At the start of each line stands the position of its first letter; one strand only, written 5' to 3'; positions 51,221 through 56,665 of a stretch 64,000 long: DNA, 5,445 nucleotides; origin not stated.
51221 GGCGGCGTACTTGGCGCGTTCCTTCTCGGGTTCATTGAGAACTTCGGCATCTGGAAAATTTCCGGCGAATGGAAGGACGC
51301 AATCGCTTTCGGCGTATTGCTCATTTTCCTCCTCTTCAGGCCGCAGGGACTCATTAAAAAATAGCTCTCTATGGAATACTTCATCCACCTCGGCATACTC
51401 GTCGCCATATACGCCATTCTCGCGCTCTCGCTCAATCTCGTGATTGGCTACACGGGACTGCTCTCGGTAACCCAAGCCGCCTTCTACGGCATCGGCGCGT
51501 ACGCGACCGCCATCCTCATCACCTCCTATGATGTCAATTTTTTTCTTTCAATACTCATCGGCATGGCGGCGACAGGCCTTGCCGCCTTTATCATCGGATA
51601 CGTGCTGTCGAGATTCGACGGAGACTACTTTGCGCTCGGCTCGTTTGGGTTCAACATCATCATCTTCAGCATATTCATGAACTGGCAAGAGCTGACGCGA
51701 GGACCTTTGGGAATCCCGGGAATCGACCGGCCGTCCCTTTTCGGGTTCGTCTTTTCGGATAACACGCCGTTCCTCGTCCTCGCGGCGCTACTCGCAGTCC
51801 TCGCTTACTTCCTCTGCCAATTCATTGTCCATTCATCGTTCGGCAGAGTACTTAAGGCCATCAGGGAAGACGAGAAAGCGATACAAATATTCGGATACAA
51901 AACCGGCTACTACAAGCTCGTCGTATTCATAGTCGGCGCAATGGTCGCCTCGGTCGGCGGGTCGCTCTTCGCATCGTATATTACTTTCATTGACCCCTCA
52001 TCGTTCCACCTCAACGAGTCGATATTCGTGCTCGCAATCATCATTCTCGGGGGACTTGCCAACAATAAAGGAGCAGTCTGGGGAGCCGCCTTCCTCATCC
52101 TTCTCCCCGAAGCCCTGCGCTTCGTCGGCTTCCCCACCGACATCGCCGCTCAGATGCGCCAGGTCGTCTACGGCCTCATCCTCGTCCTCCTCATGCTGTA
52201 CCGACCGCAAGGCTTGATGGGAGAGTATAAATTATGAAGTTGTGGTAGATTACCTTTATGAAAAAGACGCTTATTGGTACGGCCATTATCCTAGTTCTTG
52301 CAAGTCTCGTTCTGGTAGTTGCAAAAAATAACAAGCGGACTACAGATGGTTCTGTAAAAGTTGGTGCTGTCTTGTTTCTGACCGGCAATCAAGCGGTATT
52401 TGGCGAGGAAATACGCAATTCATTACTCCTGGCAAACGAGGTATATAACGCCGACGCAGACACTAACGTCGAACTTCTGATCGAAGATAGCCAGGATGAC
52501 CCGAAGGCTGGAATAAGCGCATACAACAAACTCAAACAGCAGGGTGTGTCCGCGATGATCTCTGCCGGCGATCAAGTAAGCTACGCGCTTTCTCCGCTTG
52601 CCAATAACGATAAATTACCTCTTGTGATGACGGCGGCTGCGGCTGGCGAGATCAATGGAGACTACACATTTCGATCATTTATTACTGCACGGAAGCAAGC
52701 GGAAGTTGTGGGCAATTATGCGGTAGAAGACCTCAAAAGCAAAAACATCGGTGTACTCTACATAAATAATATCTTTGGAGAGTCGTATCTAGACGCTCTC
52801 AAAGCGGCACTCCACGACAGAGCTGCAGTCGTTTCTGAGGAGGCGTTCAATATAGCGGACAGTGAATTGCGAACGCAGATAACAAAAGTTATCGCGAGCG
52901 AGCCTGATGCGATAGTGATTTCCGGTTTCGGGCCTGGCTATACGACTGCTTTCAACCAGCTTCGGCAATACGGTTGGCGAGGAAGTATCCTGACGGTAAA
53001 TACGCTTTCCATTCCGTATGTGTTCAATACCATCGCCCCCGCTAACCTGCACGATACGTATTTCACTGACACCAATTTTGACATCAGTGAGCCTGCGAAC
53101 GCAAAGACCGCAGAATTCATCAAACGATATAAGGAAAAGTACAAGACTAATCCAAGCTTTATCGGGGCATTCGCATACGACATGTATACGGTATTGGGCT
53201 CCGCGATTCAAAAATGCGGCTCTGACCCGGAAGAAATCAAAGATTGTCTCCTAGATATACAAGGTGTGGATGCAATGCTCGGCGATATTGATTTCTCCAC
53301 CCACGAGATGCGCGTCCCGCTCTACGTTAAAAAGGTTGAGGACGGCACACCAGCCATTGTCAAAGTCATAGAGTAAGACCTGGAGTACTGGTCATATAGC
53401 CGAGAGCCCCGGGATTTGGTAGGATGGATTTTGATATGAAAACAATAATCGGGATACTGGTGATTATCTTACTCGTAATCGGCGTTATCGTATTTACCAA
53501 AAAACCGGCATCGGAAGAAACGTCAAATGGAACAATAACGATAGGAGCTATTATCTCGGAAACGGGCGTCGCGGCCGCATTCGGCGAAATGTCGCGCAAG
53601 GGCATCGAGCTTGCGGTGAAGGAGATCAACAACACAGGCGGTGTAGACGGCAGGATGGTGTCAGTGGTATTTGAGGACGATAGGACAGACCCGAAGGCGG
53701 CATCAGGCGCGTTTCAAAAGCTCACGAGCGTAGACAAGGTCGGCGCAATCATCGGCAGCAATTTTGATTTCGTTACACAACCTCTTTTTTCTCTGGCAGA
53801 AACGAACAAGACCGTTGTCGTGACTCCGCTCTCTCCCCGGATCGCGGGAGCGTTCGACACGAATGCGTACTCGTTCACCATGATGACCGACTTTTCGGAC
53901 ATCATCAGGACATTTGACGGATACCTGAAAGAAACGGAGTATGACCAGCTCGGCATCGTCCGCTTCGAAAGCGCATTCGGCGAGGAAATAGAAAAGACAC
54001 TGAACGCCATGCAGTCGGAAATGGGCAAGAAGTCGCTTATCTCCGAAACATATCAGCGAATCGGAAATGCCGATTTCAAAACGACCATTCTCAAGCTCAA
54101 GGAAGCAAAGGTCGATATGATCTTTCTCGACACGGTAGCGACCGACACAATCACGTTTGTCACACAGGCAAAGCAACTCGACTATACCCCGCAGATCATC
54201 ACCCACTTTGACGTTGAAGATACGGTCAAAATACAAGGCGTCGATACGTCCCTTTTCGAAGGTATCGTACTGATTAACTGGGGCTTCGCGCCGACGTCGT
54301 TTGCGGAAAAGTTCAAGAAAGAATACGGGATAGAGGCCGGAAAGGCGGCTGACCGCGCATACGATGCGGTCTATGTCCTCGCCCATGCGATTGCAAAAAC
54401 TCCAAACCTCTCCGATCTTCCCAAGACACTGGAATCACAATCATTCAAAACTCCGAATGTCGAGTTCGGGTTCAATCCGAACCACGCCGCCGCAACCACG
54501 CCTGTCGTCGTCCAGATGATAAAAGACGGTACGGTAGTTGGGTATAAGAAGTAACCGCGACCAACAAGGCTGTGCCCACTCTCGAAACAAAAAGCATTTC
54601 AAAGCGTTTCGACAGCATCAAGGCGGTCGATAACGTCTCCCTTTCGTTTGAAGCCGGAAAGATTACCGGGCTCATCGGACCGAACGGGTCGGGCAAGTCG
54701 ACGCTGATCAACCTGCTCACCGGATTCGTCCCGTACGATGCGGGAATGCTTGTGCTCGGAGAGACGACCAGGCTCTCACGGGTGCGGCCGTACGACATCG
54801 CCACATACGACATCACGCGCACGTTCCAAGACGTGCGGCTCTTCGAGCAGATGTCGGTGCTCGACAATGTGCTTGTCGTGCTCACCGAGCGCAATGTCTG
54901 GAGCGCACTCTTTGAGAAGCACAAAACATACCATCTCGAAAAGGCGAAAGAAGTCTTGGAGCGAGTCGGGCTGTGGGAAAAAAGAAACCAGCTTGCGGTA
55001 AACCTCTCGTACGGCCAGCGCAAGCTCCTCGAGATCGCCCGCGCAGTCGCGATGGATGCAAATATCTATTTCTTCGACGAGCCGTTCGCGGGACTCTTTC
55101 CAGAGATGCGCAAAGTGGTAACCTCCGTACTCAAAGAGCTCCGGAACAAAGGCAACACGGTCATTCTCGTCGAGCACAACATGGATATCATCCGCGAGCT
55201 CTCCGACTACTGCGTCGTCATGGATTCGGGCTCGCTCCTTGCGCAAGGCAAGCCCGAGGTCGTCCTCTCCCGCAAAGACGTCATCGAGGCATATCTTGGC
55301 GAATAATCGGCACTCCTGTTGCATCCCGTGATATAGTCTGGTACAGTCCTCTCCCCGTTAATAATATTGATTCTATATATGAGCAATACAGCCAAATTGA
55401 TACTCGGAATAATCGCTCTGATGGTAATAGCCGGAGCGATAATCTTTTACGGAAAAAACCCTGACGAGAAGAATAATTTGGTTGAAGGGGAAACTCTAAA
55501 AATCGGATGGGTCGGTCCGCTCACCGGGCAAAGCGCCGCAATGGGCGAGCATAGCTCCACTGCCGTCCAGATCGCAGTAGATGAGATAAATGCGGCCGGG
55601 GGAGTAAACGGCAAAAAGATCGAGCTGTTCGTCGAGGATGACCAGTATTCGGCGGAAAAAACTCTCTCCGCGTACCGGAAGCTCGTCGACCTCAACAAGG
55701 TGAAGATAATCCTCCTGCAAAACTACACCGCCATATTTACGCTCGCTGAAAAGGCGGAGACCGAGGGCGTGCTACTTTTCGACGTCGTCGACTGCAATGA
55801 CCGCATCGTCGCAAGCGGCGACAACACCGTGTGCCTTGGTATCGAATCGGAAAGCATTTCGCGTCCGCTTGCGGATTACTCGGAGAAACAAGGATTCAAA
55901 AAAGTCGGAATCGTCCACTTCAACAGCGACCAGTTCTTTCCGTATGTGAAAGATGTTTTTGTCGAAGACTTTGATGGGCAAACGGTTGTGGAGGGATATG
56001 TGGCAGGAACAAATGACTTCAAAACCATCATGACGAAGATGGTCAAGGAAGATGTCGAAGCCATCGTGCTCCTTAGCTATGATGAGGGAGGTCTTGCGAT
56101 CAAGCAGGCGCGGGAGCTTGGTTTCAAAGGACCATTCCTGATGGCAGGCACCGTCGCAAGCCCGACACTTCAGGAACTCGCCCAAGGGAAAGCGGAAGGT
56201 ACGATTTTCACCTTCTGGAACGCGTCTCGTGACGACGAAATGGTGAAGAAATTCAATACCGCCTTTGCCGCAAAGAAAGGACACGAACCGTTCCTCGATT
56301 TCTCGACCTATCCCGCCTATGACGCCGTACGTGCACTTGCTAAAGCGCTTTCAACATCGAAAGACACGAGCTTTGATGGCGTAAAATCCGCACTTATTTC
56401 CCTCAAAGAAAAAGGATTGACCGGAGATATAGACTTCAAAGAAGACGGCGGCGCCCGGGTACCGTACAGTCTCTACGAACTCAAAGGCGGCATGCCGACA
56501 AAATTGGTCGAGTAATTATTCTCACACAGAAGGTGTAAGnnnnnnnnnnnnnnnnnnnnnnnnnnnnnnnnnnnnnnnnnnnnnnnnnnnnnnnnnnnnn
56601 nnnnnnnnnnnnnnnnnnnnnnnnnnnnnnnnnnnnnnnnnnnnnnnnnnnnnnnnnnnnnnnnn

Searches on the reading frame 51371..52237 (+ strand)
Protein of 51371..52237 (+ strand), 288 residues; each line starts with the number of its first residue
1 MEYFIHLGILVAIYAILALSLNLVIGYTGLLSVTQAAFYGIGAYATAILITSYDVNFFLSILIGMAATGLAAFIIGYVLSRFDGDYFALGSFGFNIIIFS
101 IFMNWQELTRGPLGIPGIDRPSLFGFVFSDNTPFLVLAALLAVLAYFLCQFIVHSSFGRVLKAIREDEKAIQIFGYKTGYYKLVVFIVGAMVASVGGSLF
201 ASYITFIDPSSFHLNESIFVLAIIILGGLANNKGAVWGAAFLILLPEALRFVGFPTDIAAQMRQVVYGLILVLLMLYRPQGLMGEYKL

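Call 81: search_protein_families(library=pfam, proteins=[window:51371-52237:+], max_evalue=0.001)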
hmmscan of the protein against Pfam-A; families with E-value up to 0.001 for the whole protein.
window:51371-52237:+ (288 aa): 1 family
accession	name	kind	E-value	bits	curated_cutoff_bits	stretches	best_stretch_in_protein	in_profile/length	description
PF02653.21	BPD_transp_2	-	8.8e-47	159.9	26.8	1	9-274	7-268/269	Branched-chain amino acid transport system / permease component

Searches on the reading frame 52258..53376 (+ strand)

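Call 81: search_protein_families(library=pfam, proteins=[window:52258-53376:+], max_evalue=0.001)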
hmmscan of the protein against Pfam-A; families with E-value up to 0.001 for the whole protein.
window:52258-53376:+ (372 aa): 3 families
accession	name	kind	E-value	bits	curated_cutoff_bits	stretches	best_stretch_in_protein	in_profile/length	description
PF13458.12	Peripla_BP_6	-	1.8e-48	166.4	31.7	1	32-363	1-342/343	Periplasmic binding protein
PF01094.35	ANF_receptor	-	2.6e-15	56.8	25.4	1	59-323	9-296/353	Receptor family ligand binding region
PF13433.12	Peripla_BP_5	-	8.2e-08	32.2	27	1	33-368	1-345/363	Periplasmic binding protein domain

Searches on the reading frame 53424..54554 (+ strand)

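Call 81: search_protein_families(library=pfam, proteins=[window:53424-54554:+], max_evalue=0.001)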
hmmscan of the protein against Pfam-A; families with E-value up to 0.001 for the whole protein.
window:53424-54554:+ (376 aa): 3 families
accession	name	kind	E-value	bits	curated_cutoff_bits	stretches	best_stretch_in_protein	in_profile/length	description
PF13458.12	Peripla_BP_6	-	5.3e-45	155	31.7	1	37-369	1-342/343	Periplasmic binding protein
PF13433.12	Peripla_BP_5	-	2.8e-20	73.2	27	1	38-370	1-341/363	Periplasmic binding protein domain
PF01094.35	ANF_receptor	-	4.6e-15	56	25.4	1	61-338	6-313/353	Receptor family ligand binding region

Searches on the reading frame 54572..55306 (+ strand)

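Call 81: search_protein_families(library=pfam, proteins=[window:54572-55306:+], max_evalue=0.001)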
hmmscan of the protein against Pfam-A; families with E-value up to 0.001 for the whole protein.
window:54572-55306:+ (244 aa): 7 families
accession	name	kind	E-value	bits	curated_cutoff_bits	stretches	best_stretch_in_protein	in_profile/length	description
PF00005.33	ABC_tran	-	1.4e-28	100.6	25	1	20-173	2-137/137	ABC transporter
PF13304.12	AAA_21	-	1.2e-10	42.4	27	1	31-50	1-20/304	AAA domain, putative AbiEii toxin, Type IV TA system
PF13175.12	AAA_15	-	2.2e-09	37.8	32.1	1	162-206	328-373/374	AAA ATPase domain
PF02463.25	SMC_N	-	1.1e-07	32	40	1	20-211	16-206/220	RecF/RecN/SMC N terminal domain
PF12399.14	BCA_ABC_TP_C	-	9.6e-06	25.5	25.5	1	222-244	2-24/27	Branched-chain amino acid ATP-binding cassette transporter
PF13476.12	AAA_23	-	1.9e-05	25.9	27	1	16-50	7-40/201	AAA domain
PF13555.12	AAA_29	-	0.00012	22.2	27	1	21-46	14-39/61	P-loop containing region of AAA domain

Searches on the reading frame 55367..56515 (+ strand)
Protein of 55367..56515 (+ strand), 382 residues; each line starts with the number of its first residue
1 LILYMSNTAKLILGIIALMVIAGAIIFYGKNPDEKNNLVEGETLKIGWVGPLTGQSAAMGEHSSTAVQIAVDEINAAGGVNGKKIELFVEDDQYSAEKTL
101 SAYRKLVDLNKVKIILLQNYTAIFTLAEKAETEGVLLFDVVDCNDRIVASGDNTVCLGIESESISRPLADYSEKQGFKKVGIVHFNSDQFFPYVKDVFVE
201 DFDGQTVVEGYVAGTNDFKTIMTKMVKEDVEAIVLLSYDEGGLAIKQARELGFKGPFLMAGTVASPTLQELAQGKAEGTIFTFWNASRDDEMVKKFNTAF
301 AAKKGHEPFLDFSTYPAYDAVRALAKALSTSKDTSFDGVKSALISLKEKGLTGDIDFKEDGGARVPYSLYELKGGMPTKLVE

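Call 81: search_protein_families(library=pfam, proteins=[window:55367-56515:+], max_evalue=0.001)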
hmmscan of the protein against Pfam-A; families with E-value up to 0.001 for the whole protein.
window:55367-56515:+ (382 aa): 3 families
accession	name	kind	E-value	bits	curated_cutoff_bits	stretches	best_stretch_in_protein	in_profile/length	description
PF13458.12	Peripla_BP_6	-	3.4e-53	182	31.7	1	43-375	1-342/343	Periplasmic binding protein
PF13433.12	Peripla_BP_5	-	1.1e-17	64.7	27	1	45-358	2-321/363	Periplasmic binding protein domain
PF01094.35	ANF_receptor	-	2.5e-12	47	25.4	1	63-374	2-352/353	Receptor family ligand binding region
